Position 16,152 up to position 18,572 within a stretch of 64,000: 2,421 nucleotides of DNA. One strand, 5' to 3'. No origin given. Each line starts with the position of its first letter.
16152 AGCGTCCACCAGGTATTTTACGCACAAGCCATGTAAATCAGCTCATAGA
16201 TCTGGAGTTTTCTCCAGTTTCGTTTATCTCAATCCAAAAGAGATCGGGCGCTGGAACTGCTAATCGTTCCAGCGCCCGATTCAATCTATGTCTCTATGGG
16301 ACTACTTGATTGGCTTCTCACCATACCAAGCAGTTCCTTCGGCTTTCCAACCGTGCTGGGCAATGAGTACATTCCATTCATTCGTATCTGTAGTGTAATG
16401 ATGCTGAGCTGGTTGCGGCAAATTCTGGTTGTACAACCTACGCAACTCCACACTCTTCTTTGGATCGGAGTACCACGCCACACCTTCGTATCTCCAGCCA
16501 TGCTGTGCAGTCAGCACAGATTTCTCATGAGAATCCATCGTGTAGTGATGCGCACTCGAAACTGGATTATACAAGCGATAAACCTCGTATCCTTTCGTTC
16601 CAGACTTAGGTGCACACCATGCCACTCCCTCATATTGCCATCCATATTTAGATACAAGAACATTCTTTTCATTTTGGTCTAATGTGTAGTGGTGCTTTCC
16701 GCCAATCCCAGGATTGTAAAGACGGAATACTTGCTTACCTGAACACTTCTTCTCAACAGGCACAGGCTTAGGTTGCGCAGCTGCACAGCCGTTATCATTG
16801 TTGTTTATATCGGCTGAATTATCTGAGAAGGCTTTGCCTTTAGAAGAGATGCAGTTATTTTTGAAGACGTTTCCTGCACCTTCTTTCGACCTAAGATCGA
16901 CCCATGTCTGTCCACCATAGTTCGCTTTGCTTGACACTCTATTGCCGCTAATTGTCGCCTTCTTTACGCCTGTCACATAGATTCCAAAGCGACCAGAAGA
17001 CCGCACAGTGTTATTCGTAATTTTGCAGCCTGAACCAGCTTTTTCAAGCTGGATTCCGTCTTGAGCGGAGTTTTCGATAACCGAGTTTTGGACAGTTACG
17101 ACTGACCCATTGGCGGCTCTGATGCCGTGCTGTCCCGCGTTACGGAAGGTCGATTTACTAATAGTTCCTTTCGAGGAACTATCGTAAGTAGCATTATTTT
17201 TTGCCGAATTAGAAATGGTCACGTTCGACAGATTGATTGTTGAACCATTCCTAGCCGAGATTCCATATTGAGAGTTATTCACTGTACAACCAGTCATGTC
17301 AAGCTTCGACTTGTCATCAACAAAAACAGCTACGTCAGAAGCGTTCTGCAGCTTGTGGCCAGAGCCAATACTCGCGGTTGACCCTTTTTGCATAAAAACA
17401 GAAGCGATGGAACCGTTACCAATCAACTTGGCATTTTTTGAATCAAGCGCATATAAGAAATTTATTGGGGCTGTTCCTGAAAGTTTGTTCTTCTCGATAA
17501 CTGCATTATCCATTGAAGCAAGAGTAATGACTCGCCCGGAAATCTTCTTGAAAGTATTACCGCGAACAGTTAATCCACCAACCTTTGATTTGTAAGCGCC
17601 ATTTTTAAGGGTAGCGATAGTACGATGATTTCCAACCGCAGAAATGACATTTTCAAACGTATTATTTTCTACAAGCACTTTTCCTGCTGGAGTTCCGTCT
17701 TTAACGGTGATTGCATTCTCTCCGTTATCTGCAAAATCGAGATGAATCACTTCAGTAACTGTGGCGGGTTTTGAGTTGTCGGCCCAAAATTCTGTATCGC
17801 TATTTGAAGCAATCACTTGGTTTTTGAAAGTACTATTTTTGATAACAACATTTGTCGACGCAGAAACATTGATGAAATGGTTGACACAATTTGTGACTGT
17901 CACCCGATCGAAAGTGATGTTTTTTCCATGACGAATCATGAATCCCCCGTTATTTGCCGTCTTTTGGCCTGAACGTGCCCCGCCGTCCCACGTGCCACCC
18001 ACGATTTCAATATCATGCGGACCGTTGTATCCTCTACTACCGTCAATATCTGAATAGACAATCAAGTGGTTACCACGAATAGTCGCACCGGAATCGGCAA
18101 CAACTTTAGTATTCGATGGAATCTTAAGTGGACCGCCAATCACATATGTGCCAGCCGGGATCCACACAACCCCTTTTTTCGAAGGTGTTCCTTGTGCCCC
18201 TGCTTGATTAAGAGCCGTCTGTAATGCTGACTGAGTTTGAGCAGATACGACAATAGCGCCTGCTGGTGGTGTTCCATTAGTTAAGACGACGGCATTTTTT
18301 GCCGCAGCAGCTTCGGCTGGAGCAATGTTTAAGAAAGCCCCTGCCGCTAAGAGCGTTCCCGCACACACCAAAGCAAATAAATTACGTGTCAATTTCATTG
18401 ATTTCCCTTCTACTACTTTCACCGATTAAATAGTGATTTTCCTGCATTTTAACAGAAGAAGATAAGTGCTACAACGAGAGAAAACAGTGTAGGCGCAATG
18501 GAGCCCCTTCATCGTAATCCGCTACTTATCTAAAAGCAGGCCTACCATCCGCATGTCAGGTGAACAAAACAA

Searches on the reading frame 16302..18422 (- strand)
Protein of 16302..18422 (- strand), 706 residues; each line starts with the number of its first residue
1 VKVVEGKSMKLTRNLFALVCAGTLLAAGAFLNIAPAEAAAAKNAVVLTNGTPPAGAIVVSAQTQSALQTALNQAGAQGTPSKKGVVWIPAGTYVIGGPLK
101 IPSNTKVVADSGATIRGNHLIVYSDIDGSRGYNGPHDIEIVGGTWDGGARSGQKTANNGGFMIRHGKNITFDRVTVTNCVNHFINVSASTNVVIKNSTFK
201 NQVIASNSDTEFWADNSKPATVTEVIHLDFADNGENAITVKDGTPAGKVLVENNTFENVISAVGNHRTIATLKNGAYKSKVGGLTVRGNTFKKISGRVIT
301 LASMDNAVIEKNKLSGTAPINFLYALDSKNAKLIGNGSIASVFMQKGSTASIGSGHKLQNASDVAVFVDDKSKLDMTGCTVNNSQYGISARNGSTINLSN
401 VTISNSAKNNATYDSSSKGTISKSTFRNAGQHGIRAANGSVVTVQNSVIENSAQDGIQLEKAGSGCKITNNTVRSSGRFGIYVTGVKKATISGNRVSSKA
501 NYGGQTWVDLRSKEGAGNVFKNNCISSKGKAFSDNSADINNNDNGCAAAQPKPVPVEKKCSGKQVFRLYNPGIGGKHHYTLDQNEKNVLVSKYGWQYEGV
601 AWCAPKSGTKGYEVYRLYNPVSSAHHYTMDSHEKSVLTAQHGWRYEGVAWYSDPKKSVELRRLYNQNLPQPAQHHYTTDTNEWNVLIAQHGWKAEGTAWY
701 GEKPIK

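Call 4: search_protein_families(library=pfam, proteins=[window:16302-18422:-])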
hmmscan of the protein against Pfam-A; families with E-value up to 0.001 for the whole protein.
window:16302-18422:- (706 aa): 4 families
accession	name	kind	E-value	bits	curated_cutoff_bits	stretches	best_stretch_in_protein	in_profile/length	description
PF18885.6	DUF5648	-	7.7e-43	146.4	25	1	564-701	1-133/134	Domain of unknown function (DUF5648)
PF13229.12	Beta_helix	-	3.4e-37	127.9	25.9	4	353-494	13-156/158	Right handed beta helix region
PF05048.19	NosD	-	2.6e-14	53.6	23.6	1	352-530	15-179/212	Periplasmic copper-binding protein (NosD)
PF12708.12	Pect-lyase_RHGA_epim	-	1.8e-12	48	27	2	64-270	18-197/213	Rhamnogalacturonase A/epimerase, pectate lyase-like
